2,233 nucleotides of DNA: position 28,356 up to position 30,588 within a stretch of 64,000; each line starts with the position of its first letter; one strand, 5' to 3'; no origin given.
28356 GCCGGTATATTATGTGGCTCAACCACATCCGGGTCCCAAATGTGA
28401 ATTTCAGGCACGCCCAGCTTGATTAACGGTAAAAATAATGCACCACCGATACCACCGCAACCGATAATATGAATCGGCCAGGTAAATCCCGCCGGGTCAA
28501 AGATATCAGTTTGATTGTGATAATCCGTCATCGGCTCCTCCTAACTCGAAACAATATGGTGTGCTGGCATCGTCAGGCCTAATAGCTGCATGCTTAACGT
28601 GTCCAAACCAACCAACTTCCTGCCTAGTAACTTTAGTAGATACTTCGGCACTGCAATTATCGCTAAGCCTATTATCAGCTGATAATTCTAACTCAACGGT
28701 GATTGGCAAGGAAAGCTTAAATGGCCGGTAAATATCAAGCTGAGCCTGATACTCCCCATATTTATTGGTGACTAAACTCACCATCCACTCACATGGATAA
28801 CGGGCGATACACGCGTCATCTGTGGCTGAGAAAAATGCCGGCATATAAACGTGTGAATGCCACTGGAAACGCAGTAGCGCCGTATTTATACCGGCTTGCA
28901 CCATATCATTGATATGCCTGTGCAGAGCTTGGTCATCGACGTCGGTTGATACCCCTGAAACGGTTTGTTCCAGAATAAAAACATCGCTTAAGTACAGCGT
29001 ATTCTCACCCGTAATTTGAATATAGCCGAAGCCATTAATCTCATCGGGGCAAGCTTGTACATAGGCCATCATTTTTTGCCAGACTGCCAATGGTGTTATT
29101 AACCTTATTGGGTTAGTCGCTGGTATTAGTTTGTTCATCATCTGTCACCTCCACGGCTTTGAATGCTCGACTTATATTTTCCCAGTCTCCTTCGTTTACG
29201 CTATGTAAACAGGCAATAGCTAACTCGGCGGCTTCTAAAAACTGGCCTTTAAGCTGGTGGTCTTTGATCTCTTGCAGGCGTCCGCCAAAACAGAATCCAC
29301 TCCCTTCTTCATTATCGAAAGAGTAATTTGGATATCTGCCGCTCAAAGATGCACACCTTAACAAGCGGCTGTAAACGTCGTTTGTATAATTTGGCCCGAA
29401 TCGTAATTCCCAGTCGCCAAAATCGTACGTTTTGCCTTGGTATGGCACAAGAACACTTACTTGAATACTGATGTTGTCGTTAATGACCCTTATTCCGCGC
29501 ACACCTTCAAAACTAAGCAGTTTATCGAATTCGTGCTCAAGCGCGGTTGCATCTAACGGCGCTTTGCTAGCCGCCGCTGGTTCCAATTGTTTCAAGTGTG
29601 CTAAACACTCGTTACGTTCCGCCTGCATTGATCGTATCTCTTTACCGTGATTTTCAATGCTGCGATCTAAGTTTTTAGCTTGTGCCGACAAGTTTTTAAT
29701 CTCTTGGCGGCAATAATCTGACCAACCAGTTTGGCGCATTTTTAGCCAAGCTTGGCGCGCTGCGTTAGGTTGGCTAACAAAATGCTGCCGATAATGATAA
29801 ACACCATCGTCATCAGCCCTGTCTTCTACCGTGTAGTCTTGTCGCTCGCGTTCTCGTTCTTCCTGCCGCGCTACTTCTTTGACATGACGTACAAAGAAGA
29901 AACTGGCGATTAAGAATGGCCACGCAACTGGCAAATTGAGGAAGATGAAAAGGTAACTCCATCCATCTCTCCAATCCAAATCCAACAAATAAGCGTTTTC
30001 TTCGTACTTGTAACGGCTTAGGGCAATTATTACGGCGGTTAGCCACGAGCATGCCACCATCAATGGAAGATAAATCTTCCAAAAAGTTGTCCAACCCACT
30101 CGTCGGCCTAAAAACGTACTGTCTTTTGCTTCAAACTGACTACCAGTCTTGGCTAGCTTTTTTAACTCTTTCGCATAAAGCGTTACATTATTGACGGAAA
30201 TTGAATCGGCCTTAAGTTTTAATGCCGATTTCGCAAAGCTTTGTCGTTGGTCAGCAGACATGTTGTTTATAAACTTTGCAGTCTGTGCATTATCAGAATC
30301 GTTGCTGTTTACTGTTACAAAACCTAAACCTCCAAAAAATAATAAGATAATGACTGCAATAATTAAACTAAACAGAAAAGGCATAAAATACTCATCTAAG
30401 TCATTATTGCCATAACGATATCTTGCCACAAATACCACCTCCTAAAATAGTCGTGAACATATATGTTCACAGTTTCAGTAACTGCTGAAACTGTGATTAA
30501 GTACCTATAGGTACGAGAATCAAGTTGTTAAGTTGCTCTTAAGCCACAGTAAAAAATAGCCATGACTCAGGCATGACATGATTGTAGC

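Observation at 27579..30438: Ubl + minimal E1 + JAMM peptidase cassette whose E2-like partner is a membrane-anchored coiled-coil protein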

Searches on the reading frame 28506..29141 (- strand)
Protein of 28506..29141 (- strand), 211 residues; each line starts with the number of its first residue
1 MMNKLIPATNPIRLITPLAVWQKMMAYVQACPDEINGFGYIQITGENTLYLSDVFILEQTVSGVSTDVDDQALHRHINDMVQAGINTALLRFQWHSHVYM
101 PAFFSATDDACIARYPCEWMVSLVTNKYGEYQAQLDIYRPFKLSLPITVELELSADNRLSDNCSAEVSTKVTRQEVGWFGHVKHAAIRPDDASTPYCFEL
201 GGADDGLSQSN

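Call 3: search_protein_families(library=pfam, proteins=[window:28506-29141:-], max_evalue=1)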
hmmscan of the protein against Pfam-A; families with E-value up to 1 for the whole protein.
window:28506-29141:- (211 aa): 1 family
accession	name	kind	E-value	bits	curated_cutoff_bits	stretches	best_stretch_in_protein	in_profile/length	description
PF14464.11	Prok-JAB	-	2.7e-05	24.4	25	1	21-121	5-101/114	Prokaryotic homologs of the JAB domain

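Call 4: search_protein_families(library=padloc, proteins=[window:28506-29141:-], max_evalue=1)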
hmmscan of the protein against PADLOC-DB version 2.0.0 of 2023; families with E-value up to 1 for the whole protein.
window:28506-29141:- (211 aa): 0 families

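Call 5: search_protein_families(library=ncbifam, proteins=[window:28506-29141:-], max_evalue=1)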
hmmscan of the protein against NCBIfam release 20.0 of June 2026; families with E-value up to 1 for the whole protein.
window:28506-29141:- (211 aa): 1 family
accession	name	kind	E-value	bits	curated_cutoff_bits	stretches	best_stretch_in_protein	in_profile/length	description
TIGR03735.1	PRTRC_A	hypoth_equivalog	0.016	14.8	101.8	1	91-110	137-156/192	PRTRC system protein A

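Call 52: search_solved_structures(query=window:28506-29141:-, max_evalue=1, show_alignments=2)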
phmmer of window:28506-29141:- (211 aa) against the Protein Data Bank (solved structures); distinct sequences matched with E-value up to 1: 15.
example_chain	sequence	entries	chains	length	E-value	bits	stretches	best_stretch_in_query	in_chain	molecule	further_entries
5lda_A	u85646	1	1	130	0.011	18.4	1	21-135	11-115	JAMM1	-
5ld9_A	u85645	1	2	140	0.013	18.2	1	19-135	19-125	JAMM1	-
4ocl_B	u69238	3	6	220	0.028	17.1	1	23-108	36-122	26S proteasome regulatory subunit RPN11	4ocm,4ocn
5u4p_B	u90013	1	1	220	0.028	17.1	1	23-108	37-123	26S proteasome regulatory subunit RPN11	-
5w83_B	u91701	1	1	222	0.029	17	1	23-108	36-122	Ubiquitin carboxyl-terminal hydrolase RPN11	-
6fvt_V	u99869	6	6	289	0.029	17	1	23-108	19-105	Ubiquitin carboxyl-terminal hydrolase RPN11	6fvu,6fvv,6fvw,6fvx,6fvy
3jck_G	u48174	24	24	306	0.032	16.9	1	23-108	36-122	Ubiquitin carboxyl-terminal hydrolase RPN11 | 26S PROTEASOME REGULATORY SUBUNIT RPN11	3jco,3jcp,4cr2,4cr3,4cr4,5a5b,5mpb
4o8x_B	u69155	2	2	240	0.033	16.8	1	23-108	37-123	26S proteasome regulatory subunit RPN11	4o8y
4owp_B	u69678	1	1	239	0.033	16.8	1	23-108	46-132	26S proteasome regulatory subunit RPN11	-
8amz_V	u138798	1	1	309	0.035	16.7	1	16-108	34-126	26S proteasome regulatory subunit RPN11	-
22mm_c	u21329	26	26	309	0.11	15.1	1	16-108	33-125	26S proteasome non-ATPase regulatory subunit 14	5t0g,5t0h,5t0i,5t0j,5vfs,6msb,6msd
12bm_c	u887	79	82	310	0.11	15.1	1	16-108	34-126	26S proteasome non-ATPase regulatory subunit 14 | Proteasome (Prosome, macropain) 26S subunit, non-ATPase, 14 | RPN11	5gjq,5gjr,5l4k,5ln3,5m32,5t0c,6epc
5vfp_c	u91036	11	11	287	0.11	15.1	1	18-108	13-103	26S proteasome non-ATPase regulatory subunit 14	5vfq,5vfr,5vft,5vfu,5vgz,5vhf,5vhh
8usb_c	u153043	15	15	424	0.18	14.4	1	16-108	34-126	26S proteasome non-ATPase regulatory subunit 14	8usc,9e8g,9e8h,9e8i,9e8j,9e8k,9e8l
9w39_c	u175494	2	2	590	0.3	13.7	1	16-108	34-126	Ubiquitin C-terminal hydrolase PSMD14,Uncharacterized protein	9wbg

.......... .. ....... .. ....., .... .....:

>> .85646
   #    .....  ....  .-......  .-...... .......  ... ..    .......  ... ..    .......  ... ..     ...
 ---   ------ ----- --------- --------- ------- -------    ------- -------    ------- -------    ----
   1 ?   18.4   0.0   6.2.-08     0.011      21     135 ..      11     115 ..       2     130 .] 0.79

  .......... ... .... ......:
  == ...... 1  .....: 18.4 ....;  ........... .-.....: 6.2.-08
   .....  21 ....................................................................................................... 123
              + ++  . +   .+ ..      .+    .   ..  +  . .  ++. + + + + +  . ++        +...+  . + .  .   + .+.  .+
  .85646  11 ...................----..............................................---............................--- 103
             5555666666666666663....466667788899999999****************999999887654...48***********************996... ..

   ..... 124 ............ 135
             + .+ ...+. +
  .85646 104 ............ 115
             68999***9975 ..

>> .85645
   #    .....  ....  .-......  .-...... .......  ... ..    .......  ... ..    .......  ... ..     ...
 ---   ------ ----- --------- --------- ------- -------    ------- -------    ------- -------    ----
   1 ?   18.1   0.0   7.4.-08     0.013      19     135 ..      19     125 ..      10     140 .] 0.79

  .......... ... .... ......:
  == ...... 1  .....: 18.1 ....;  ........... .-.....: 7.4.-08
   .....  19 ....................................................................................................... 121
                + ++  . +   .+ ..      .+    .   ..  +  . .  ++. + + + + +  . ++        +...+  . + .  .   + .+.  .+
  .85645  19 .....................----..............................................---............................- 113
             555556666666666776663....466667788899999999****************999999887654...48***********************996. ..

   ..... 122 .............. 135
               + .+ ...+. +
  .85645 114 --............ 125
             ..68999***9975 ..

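Call 100: search_protein_families(library=phrogs, proteins=[window:28506-29141:-], max_evalue=0.01)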
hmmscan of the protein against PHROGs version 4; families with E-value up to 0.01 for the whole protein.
window:28506-29141:- (211 aa): 0 families

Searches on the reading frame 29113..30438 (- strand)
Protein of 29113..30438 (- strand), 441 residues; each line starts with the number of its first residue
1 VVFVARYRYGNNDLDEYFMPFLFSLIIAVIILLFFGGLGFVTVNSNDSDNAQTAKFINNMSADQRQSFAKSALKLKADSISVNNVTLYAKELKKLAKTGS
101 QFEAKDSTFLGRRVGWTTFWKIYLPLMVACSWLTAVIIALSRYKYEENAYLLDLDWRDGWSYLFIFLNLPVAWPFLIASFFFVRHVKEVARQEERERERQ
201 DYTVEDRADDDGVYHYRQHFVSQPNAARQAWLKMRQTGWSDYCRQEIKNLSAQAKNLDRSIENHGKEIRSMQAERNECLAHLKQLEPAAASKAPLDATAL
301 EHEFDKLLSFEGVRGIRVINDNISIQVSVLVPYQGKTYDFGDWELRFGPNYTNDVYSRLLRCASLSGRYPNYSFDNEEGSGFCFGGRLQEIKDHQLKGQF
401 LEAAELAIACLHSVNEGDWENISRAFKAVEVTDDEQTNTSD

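Call 3: search_protein_families(library=pfam, proteins=[window:29113-30438:-], max_evalue=1)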
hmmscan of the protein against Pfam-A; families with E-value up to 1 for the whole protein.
window:29113-30438:- (441 aa): 3 families
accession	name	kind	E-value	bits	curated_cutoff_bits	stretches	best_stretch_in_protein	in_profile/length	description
PF16421.10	E2F_CC-MB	-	0.14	12.7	33.9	1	244-282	2-41/96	E2F transcription factor CC-MB domain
PF04923.17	Ninjurin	-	0.21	12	26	1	17-61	39-85/102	Ninjurin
PF11694.13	DUF3290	-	0.3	11.5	31.3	1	25-89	50-108/144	Protein of unknown function (DUF3290)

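Call 4: search_protein_families(library=padloc, proteins=[window:29113-30438:-], max_evalue=1)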
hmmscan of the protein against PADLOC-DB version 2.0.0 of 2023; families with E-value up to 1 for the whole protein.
window:29113-30438:- (441 aa): 1 family
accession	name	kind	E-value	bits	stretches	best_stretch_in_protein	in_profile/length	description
PDLC03863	LmuB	-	0.0076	13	1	239-308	342-411/610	-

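Call 5: search_protein_families(library=ncbifam, proteins=[window:29113-30438:-], max_evalue=1)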
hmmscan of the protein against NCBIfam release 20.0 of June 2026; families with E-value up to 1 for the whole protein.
window:29113-30438:- (441 aa): 1 family
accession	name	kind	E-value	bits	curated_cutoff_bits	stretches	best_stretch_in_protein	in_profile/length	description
NF009235.0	PRK12585.1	equivalog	0.52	9.5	273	1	186-211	151-176/197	putative monovalent cation/H+ antiporter subunit G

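Call 6: find_homologous_proteins(query=window:29113-30438:-, max_evalue=0.001)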
Query window:29113-30438:- (441 aa): 6 proteins with E <= 0.001 among 8000 candidates.
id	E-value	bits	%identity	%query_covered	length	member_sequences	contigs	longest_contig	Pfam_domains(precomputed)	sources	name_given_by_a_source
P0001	2.6e-297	1004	100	99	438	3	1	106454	-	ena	-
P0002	7.4e-45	172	29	93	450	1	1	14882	-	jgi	jgi:uncharacterized membrane protein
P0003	1.5e-38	151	32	72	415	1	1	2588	-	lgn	-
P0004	5.1e-23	100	31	70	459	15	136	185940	-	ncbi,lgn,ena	-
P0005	1.5e-21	95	26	97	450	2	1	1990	-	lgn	-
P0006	2.1e-12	65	25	71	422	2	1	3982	-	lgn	-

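Call 8: find_encoding_contigs(protein=P0004, flank=8000, max_places=5)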
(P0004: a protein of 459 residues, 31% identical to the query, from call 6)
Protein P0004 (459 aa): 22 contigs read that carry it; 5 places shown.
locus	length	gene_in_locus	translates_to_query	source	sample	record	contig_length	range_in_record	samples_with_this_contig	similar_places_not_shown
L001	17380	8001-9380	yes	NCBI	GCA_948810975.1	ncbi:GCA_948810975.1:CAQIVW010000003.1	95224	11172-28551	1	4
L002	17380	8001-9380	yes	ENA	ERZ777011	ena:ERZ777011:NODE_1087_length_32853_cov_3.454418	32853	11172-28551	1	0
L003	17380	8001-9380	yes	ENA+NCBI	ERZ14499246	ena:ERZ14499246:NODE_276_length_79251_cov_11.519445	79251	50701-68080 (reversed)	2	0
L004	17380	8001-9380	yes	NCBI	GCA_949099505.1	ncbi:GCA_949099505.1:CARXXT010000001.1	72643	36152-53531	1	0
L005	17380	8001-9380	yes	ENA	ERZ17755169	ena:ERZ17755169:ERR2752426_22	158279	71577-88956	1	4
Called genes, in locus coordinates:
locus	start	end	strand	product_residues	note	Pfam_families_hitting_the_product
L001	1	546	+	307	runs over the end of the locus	PF13354:Beta-lactamase2, PF00144:Beta-lactamase (weak)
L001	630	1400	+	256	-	-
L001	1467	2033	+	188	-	-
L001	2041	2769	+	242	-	PF07510:GmrSD_C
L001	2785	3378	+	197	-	PF01928:CYTH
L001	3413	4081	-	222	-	PF02675:AdoMet_dc (weak)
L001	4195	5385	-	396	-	PF13641:Glyco_tranf_2_3, PF00535:Glycos_transf_2, PF13632:Glyco_trans_2_3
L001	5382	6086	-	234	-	PF06541:ABC_trans_CmpB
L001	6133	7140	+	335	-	PF03417:AAT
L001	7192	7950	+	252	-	PF23441:SDR, PF00106:adh_short, PF08659:KR, PF13561:adh_short_C2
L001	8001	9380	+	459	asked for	-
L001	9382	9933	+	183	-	-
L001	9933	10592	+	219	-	PF00899:ThiF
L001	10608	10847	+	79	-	-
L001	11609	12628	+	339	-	PF00579:tRNA-synt_1b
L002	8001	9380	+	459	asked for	-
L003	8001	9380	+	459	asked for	-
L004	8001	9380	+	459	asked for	-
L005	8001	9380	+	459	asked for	-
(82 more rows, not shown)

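Call 10: find_related_loci(query=A1, collection=genome_contigs, flank=6000)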
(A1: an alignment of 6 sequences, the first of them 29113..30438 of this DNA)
Query A1 (441 aa) in genome_contigs; peptide patterns used: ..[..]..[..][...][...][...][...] (x = any residue, [..] = any of these).
11 stretches matched a pattern; 8 encode a relative of the query (tblastn E <= 1e-3); 8 distinct loci.
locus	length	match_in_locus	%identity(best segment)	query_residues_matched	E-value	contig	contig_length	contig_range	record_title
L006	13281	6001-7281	31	25-427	1e-51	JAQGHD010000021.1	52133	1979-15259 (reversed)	MAG: Candidatus Saccharibacteria bacterium isolate RYN_424 scaffold_1043620, whole genome shotgun sequence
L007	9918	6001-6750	32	171-430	2e-35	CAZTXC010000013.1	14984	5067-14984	MAG TPA_asm: uncultured Candidatus Saccharibacteria bacterium isolate SRP342105_co1_323 genome assembly, contig: NODE_53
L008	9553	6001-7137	27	24-426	3e-31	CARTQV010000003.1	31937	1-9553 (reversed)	MAG TPA_asm: uncultured Candidatus Saccharibacteria bacterium isolate MGBC118448 genome assembly, contig: MGBC118448.3,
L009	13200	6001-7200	24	11-433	2e-29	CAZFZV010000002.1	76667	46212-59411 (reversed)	MAG TPA_asm: uncultured Candidatus Saccharibacteria bacterium isolate SRP287540_co1_55 genome assembly, contig: NODE_240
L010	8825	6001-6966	31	125-433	2e-29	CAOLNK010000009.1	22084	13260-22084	MAG TPA_asm: uncultured Candidatus Saccharibacteria bacterium isolate MGBC100304 genome assembly, contig: MGBC100304.9,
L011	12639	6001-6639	31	192-420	3e-23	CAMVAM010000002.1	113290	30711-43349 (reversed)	MAG TPA_asm: uncultured Candidatus Saccharibacteria bacterium isolate SRR8387716_bin.80_metaWRAP_v1.3_MAG genome assembl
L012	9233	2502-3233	28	163-417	1e-19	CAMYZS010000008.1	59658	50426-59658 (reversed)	MAG TPA_asm: uncultured Candidatus Saccharibacteria bacterium isolate SRR10912540_bin.27_metaWRAP_v1.3_MAG genome assemb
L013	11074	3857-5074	23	8-433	7e-19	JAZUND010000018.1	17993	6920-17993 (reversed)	MAG: Candidatus Nanosyncoccus sp. isolate T1900044889_TS20190355.MAGScoT_cleanbin_000054 SGB_3245_k141_3561576, whole ge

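Call 100: search_protein_families(library=phrogs, proteins=[window:29113-30438:-], max_evalue=0.01)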
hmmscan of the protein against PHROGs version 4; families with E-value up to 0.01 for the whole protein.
window:29113-30438:- (441 aa): 0 families
